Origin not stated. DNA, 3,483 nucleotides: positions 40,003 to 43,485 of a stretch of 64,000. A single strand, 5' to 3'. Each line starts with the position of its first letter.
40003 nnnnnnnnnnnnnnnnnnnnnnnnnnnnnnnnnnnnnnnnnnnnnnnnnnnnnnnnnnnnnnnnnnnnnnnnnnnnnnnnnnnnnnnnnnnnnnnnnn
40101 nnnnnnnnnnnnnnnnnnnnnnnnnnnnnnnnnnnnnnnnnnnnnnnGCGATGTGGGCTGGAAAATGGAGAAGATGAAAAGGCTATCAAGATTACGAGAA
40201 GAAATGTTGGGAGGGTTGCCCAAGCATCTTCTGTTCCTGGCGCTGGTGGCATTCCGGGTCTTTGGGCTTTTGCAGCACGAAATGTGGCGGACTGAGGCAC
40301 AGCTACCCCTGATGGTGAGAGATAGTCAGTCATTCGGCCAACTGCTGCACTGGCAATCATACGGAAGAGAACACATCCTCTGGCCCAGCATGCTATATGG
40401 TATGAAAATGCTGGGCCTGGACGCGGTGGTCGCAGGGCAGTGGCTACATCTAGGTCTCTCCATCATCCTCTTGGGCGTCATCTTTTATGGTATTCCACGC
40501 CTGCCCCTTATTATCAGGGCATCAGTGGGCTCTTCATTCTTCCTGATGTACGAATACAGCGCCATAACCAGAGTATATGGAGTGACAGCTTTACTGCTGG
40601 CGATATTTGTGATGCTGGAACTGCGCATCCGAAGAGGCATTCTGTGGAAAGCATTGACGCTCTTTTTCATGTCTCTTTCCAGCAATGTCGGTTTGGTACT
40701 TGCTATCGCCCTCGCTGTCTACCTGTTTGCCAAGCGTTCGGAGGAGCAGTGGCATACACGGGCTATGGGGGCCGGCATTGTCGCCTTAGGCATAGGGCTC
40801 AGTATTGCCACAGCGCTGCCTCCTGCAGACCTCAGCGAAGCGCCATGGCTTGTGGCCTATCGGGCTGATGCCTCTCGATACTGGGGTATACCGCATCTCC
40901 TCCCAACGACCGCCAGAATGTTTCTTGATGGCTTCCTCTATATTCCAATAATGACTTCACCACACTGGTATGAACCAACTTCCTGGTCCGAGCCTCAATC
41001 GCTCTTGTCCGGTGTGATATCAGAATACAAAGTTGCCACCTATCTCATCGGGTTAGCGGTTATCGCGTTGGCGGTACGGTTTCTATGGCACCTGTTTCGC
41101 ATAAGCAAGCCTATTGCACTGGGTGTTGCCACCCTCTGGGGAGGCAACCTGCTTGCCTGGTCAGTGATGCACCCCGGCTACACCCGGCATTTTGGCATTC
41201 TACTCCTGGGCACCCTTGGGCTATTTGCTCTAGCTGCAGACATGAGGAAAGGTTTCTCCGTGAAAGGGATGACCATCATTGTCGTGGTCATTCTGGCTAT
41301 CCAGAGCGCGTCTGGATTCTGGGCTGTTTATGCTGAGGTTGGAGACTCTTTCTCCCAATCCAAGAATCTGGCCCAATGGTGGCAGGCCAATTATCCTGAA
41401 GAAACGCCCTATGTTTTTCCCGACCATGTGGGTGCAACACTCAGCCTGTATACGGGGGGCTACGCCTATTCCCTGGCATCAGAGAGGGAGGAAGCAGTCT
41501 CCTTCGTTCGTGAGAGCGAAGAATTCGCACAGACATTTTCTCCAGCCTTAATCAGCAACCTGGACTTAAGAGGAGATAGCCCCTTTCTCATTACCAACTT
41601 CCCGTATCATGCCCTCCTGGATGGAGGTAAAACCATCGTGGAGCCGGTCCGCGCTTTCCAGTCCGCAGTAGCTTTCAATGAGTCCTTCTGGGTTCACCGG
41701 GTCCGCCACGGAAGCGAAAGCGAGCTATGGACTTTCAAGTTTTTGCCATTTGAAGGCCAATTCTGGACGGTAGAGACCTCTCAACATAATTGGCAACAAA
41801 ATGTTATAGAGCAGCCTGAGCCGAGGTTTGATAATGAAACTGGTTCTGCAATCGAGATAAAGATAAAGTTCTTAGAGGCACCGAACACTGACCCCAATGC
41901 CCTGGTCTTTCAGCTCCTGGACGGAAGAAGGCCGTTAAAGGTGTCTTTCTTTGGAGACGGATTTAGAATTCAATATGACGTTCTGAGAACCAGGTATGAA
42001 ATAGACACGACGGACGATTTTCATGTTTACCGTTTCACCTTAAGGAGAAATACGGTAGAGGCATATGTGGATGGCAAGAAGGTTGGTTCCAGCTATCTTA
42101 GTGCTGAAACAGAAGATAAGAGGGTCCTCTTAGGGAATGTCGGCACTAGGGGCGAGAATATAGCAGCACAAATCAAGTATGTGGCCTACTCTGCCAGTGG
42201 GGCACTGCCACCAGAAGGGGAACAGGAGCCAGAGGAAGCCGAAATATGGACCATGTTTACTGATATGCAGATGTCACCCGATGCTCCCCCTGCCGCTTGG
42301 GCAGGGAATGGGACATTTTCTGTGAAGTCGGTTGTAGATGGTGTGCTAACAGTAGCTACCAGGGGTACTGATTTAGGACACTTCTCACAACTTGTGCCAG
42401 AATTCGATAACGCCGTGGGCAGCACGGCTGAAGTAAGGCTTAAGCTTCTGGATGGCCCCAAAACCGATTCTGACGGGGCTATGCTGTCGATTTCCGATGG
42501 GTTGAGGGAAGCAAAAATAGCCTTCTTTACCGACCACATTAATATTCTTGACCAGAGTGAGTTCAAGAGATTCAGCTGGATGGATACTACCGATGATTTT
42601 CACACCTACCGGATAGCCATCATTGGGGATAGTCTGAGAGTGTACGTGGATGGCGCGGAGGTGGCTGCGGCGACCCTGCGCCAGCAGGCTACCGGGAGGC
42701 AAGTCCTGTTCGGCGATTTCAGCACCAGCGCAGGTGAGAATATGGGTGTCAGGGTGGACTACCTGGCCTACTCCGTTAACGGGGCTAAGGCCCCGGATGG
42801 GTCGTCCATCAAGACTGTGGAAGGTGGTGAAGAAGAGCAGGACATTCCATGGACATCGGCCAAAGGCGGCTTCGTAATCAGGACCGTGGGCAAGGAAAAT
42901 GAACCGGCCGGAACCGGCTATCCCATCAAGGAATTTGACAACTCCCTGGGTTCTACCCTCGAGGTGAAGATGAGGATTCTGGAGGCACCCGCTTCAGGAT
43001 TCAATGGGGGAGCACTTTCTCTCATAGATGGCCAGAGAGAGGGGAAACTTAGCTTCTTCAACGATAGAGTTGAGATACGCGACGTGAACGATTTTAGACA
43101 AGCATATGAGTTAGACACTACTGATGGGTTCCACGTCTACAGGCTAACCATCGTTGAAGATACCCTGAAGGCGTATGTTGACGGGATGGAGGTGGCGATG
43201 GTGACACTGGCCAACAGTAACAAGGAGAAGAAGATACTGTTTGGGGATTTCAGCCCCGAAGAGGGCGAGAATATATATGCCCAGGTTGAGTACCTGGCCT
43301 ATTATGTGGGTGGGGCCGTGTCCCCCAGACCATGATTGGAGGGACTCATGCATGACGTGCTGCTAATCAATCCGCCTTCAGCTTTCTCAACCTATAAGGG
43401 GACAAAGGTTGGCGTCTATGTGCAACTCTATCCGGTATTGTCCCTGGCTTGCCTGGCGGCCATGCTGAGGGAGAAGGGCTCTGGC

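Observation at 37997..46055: Low-GC four-gene module: two giant polytopic membrane proteins with lectin-like ectodomains, a B12-rSAM enzyme and a duplicated discoidin-like lipoprotein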

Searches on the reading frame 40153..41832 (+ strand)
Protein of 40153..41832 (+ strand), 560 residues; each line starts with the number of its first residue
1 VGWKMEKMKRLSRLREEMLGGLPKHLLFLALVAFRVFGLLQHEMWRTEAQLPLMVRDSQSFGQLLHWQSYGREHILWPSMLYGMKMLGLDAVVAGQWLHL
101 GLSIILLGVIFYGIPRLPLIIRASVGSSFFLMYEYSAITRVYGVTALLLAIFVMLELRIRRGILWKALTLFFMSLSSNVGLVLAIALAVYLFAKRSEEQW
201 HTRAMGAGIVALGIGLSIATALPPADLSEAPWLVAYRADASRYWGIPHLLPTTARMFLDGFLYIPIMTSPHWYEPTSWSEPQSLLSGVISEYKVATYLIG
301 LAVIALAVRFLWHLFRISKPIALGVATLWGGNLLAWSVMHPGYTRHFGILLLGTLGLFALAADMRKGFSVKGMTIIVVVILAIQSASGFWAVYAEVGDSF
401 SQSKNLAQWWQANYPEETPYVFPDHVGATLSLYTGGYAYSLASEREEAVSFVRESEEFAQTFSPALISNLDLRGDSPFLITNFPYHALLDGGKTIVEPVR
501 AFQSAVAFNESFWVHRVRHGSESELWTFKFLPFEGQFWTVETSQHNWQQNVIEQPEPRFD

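Call 29: search_protein_families(library=pfam, alignment_id=A2, max_evalue=10)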
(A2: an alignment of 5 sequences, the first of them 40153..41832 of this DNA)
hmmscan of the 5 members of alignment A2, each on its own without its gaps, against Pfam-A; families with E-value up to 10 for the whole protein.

A. member 1, window:40153-41832:+ (560 aa): 1 family
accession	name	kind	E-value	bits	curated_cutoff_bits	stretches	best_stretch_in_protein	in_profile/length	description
PF17717.6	DUF5562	-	0.1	13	29.5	1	351-408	48-105/168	Family of unknown function (DUF5562)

B. families by the number of members that match (of 5 scanned): 13 families
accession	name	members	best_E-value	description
PF00722.28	Glyco_hydro_16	2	2.8e-12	Glycosyl hydrolases family 16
PF06439.18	3keto-disac_hyd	2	7.3e-06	3-keto-disaccharide hydrolase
PF13385.13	Laminin_G_3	2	0.00051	Concanavalin A-like lectin/glucanases superfamily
PF06905.18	FAIM1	1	4.3e-08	Fas apoptotic inhibitory molecule (FAIM1)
PF18760.7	ART-PolyVal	1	2.1e-07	ADP-Ribosyltransferase in polyvalent proteins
PF02261.22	Asp_decarbox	1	0.0088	Aspartate decarboxylase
PF13833.12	EF-hand_8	1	0.029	EF-hand domain pair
PF08262.16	Lem_TRP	1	0.057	Leucophaea maderae tachykinin-related peptide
PF10353.14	DUF2430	1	0.082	Protein of unknown function (DUF2430)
PF17717.6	DUF5562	1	0.1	Family of unknown function (DUF5562)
PF09122.16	DUF1930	1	0.14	Domain of unknown function (DUF1930)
PF13781.11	DoxX_3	1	1.7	DoxX-like family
PF07501.17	G5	1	2.1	G5 domain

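Call 34: find_homologous_proteins(query=A3, max_evalue=0.01)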
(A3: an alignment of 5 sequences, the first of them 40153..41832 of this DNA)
Query A3 (5 sequences) (560 aa, profile of the alignment): 6 proteins with E <= 0.01 among 8000 candidates.
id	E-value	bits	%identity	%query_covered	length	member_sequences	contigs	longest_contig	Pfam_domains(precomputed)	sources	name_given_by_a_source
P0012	0.0e+0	1030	84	99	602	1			-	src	-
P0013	8.4e-265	898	43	88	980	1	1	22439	-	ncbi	ncbi:hypothetical protein ACFLU9_01140 [Chloroflexota bacterium]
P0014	8.0e-259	878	56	88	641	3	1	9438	-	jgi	-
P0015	5.3e-171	588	66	66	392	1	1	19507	-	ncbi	-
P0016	1.2e-80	290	56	37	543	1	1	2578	-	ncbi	-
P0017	1.2e-10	59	28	27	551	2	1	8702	-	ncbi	-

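Call 35: search_solved_structures(query=A3, max_evalue=10)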
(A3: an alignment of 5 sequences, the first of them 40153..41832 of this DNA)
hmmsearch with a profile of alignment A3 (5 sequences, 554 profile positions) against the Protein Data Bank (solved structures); distinct sequences matched with E-value up to 10: 0.

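Call 47: predict_structure(alignment_id=A4)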
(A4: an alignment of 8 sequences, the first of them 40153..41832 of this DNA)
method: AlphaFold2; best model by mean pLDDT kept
length: 560 residues; sequences in the alignment: 8
mean_pLDDT: 58.9   pTM: 0.66
mean pLDDT of the five models: 58.9, 56.7, 54.8, 48.4, 46.8
residues with pLDDT >= 90: 20; 70-90: 161; 50-70: 193; < 50: 186
segments of 3 or more residues with pLDDT < 50: 130-139, 223-228, 265-283, 394-400, 415-417, 436-478, 481-560
pLDDT, mean of each block of 10 residues (from residue 1): 62 54 77 69 55 73 71 74 85 73 77 68 59 44 74 82 89 81 87 85 90 83 50 58 59 65 47 39 50 69 80 78 81 68 52 64 55 55 54 49 55 52 54 51 33 38 41 44 36 29 33 43 33 27 24 25
secondary structure, 60 per line:
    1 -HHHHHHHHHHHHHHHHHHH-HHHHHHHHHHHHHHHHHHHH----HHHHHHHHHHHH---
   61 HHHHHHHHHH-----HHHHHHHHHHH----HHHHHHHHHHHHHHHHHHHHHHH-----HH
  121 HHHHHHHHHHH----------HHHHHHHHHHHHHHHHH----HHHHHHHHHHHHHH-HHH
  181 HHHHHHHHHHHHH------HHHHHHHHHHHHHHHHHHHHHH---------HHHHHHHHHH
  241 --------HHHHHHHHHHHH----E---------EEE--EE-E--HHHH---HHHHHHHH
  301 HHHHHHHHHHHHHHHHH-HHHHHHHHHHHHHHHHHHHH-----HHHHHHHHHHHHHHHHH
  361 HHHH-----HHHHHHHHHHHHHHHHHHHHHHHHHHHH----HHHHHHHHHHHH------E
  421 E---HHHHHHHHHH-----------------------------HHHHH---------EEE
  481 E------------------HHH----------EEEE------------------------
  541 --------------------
elements in order: H2-20 H22-41 H46-57 H61-70 H76-86 H91-113 H119-131 H142-158 H163-176 H178-193 H200-221 H231-240 H249-260 E275-277 H286-289 H293-317 H319-338 H344-364 H370-397 H402-413 H425-434 H464-468 E478-481 E513-516
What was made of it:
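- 40153..43335 (+): P2: 1060-aa membrane protein (probable start ATG 40165, 1056 aa). Putative GT-C membrane domain aa 1-397 (40153-41343) with HEMWRxE after TM1 (40273-40296). Linker domain aa 398-552 (41344-41808). Three ConA-like repeats at 41815-42225, 42391-42807 and 42919-43332. Model has 11 long helices, pTM 0.66 (call 47).
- The model has 11 long helices (call 47).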

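Call 51: fold_search(model_id=the predicted structure, library=pdb)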
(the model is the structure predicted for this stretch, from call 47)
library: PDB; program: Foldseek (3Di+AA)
matches with E <= 10: 314; with E <= 0.001: 0
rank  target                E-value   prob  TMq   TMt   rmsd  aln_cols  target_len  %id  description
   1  9dlf_C                2.5e-03  1.00  0.32  0.29  13.8       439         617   12  Arabinosyltransferase AftB in complex with Fab_B3 (released 2025-06-25)
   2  8if8_B                4.4e-03  1.00  0.32  0.30  12.0       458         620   14  Arabinosyltransferase AftA (released 2023-05-31)
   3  7oci_F                6.7e-03  1.00  0.40  0.36  15.5       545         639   13  Cryo-EM structure of yeast Ost6p containing oligosaccharyltransferase complex (released 2022-02-16)
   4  9dlh                  7.0e-03  1.00  0.33  0.31  10.7       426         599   14  donor substrate analog-bound AftB (released 2025-06-25)
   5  5f15                  7.6e-03  1.00  0.35  0.36  15.0       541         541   14  Crystal Structure of ArnT from Cupriavidus metallidurans bound to Undecaprenyl phosphate (released 2016-02-17)
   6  8if8_C                2.5e-02  0.98  0.31  0.30  13.3       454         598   13  Arabinosyltransferase AftA (released 2023-05-31)
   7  6hcl_A                6.9e-02  0.21  0.13  0.16  26.2       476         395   14  Crystal structure of a MFS transporter with Ligand at 2.69 Angstroem resolution (released 2019-07-03)
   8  6zgr_A                1.0e-01  0.16  0.12  0.15  23.5       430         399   17  Crystal structure of a MFS transporter with bound 1-hydroxynaphthalene-2-carboxylic acid at 2.67 Angstroem resolution (released 2021-10-20)
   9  7bx8_A                1.9e-01  0.85  0.30  0.18  16.8       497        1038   12  Mycobacterium smegmatis arabinosyltransferase complex EmbB2-AcpM2 in symmetric "resting state" (released 2020-05-27)
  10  7wvv_R                2.7e-01  0.21  0.13  0.21  21.8       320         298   15  Cryo-EM structure of the human formyl peptide receptor 2 in complex with fMLFII and Gi2 (released 2022-04-13)
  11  8tf5                  2.7e-01  0.13  0.10  0.14  27.6       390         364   15  Crystal structure of orphan G protein-coupled receptor 6, pseudoapo form (released 2024-12-04)
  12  8tgn_A                2.8e-01  0.10  0.10  0.14  23.4       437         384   15  VMAT1 dimer with serotonin and reserpine (released 2024-03-20)
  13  9g71_A                2.8e-01  0.07  0.07  0.09  34.2       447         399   11  Cryo-EM structure of TTYH2 in complex with lipids in GDN (released 2025-05-21)
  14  6g9x_B                2.9e-01  0.12  0.12  0.16  21.7       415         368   16  Crystal structure of a MFS transporter at 2.54 Angstroem resolution (released 2019-07-03)
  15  7wld_U                3.2e-01  0.44  0.20  0.25  18.1       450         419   12  Cryo-EM structure of the human glycosylphosphatidylinositol transamidase complex at 2.53 Angstrom resolution (released 2022-04-27)
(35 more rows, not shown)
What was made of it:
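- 40153..43335 (+): The top 6 Foldseek hits are all GT-C: AftB, AftA, STT3, ArnT (call 51).
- On GT-C glycosyltransferase superfamily (P2): The six best Foldseek hits are all GT-C (AftB, AftA, STT3, ArnT), with prob 0.98-1.00, but E is 2.5e-3 to 2.5e-2, TM 0.3-0.4 and pLDDT 58.9 (pTM 0.66) (calls 47, 51).
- The six best Foldseek hits are all GT-C (call 51). P2's best structural matches are arabinan-building AftB, AftA and EmbB (call 51).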

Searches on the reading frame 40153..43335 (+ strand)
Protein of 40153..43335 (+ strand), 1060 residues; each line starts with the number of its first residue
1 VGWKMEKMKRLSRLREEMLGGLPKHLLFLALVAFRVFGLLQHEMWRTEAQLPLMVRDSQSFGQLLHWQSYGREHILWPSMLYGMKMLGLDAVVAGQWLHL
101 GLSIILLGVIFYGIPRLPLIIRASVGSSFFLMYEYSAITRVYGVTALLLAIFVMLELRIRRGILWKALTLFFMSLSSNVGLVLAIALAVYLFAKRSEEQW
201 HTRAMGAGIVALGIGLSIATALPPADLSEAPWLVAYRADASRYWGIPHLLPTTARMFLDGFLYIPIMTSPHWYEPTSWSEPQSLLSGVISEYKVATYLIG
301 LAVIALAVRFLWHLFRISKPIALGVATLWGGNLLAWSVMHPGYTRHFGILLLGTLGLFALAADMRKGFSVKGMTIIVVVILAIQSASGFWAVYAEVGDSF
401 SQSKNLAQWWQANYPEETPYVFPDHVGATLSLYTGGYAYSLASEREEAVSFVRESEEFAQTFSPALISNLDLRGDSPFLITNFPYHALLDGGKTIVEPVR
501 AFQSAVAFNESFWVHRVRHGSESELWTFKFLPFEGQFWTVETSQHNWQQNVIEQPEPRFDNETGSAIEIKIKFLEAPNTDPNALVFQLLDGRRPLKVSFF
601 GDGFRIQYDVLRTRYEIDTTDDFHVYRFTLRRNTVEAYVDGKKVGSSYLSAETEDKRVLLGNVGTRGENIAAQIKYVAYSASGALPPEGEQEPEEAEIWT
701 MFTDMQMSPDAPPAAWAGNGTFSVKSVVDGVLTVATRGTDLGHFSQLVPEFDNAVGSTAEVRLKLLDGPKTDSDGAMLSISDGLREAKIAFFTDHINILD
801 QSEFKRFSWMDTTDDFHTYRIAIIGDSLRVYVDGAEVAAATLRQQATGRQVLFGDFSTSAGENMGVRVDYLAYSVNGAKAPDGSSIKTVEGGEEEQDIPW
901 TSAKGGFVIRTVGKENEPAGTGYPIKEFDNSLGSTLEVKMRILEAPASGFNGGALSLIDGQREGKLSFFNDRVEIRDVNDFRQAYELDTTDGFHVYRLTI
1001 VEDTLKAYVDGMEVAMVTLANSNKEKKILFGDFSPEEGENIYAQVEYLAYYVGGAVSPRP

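Call 5: search_protein_families(library=pfam, proteins=[window:40153-43335:+], max_evalue=0.01)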
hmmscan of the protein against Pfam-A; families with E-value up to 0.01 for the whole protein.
window:40153-43335:+ (1060 aa): 3 families
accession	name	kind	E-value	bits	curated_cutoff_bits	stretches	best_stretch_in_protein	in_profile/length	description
PF00722.28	Glyco_hydro_16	-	7.1e-10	39.1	22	1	803-846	98-141/175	Glycosyl hydrolases family 16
PF13385.13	Laminin_G_3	-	2.3e-06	28.3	27.6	0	583-670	45-131/151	Concanavalin A-like lectin/glucanases superfamily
PF06439.18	3keto-disac_hyd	-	0.0022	18.5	26.8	0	814-849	125-160/187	3-keto-disaccharide hydrolase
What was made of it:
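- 40153..43335 (+): Pfam Laminin_G_3/GH16 hits (call 5).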

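Call 6: search_protein_families(library=ncbifam, proteins=[window:40153-43335:+], max_evalue=0.01)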
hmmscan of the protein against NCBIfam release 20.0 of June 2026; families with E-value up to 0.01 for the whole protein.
window:40153-43335:+ (1060 aa): 3 families
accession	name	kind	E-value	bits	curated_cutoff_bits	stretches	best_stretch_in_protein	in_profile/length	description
NF041449.1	K_carrageenase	equivalog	8.2e-08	31.8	350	0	617-646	198-227/283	kappa-carrageenase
NF047856.1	BGlucanaseBglS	equivalog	0.00016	21.3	300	0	617-658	161-202/237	beta-glucanase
NF050052.1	choice_anch_Y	domain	0.0039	17.2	80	0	748-847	19-129/166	choice-of-anchor Y domain-containing protein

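Call 10: find_homologous_proteins(query=window:40153-43335:+)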
Query window:40153-43335:+ (1060 aa): 5 proteins with E <= 0.001 among 8000 candidates.
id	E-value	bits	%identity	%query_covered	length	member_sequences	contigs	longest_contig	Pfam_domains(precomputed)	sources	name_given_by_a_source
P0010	0.0e+0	2408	100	100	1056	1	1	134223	PF13385.14,PF00722.29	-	-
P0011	0.0e+0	1501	51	98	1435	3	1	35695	PF25457.2,PF06439.19,PF18760.8,PF06905.19,PF00722.29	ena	-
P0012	0.0e+0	1127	84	57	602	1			-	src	-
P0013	6.8e-215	734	41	63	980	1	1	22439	-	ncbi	ncbi:hypothetical protein ACFLU9_01140 [Chloroflexota bacterium]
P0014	1.1e-208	714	53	59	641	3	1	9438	-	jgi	-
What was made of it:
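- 40153..43335 (+): P0010 is 1056 aa (call 10).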

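Call 21: find_encoding_contigs(protein=P0013, flank=10000, max_places=3)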
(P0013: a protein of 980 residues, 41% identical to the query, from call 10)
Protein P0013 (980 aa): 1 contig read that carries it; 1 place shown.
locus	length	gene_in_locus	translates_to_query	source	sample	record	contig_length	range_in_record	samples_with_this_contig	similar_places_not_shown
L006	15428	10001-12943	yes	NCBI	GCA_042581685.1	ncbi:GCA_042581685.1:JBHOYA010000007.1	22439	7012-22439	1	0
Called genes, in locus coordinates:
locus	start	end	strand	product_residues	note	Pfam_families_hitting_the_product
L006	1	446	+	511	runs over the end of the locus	PF01467:CTP_transf_like, PF00294:PfkB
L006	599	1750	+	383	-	PF01041:DegT_DnrJ_EryC1, PF00266:Aminotran_5 (faint), PF01053:Cys_Met_Meta_PP (weak)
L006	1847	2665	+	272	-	PF00456:Transketolase_N, PF13292:DXP_synthase_N (faint), PF00676:E1_dh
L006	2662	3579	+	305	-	PF02779:Transket_pyr, PF02780:Transketolase_C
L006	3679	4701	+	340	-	PF00676:E1_dh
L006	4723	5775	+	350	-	PF02779:Transket_pyr, PF02780:Transketolase_C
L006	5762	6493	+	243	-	PF13641:Glyco_tranf_2_3, PF00535:Glycos_transf_2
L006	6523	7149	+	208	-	PF01209:Ubie_methyltran (weak), PF03848:TehB (weak), PF13489:Methyltransf_23, PF02353:CMAS (weak), PF13847:Methyltransf_31, PF08241:Methyltransf_11, PF08242:Methyltransf_12, PF13649:Methyltransf_25, +1 more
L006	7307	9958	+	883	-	PF09586:YfhO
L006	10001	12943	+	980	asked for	-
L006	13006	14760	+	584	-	-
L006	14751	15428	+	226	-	?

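Call 43: find_encoding_contigs(protein=P0011, flank=10000, max_places=2)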
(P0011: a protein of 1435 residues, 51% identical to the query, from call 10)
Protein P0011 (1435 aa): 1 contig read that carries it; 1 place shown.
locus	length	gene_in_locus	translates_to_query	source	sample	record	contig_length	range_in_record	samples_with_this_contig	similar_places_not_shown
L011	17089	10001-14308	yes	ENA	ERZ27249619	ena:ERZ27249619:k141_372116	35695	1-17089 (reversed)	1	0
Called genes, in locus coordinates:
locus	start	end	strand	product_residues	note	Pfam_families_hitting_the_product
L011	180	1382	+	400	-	PF01041:DegT_DnrJ_EryC1, PF00266:Aminotran_5 (weak), PF01053:Cys_Met_Meta_PP (weak)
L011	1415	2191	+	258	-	PF00535:Glycos_transf_2, PF13641:Glyco_tranf_2_3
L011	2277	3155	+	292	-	PF13292:DXP_synthase_N (faint), PF00456:Transketolase_N, PF00676:E1_dh (weak)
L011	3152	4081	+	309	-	PF02779:Transket_pyr, PF02780:Transketolase_C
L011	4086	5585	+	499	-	PF02310:B12-binding, PF04055:Radical_SAM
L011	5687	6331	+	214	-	PF01966:HD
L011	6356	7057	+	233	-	PF01966:HD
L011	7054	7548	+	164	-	-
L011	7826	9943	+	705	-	-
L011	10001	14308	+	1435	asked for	PF06439:3keto-disac_hyd (faint), PF00722:Glyco_hydro_16 (faint), PF06905:FAIM1 (faint), PF18760:ART-PolyVal (faint), PF25457:IRF-2BP1_2_M (faint)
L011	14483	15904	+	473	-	PF02310:B12-binding, PF04055:Radical_SAM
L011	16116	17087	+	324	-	?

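Call 71: search_protein_families(library=pfam, proteins=[L011:7054-7548:+, L006:13006-14760:+], max_evalue=1)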
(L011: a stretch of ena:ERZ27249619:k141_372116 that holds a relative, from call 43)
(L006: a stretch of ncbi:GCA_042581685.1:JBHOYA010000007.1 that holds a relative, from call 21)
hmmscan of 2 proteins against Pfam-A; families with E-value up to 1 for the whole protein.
L011:7054-7548:+ (164 aa): 1 family
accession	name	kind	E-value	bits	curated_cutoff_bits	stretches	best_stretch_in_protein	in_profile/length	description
PF04307.19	YdjM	-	0.063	13.2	29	1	1-124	1-116/176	YdjM inner membrane protein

L006:13006-14760:+ (584 aa): 1 family
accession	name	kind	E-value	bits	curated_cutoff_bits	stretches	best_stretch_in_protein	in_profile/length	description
PF04210.18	MtrG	-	0.17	12.2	27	1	288-325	21-59/64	Tetrahydromethanopterin S-methyltransferase, subunit G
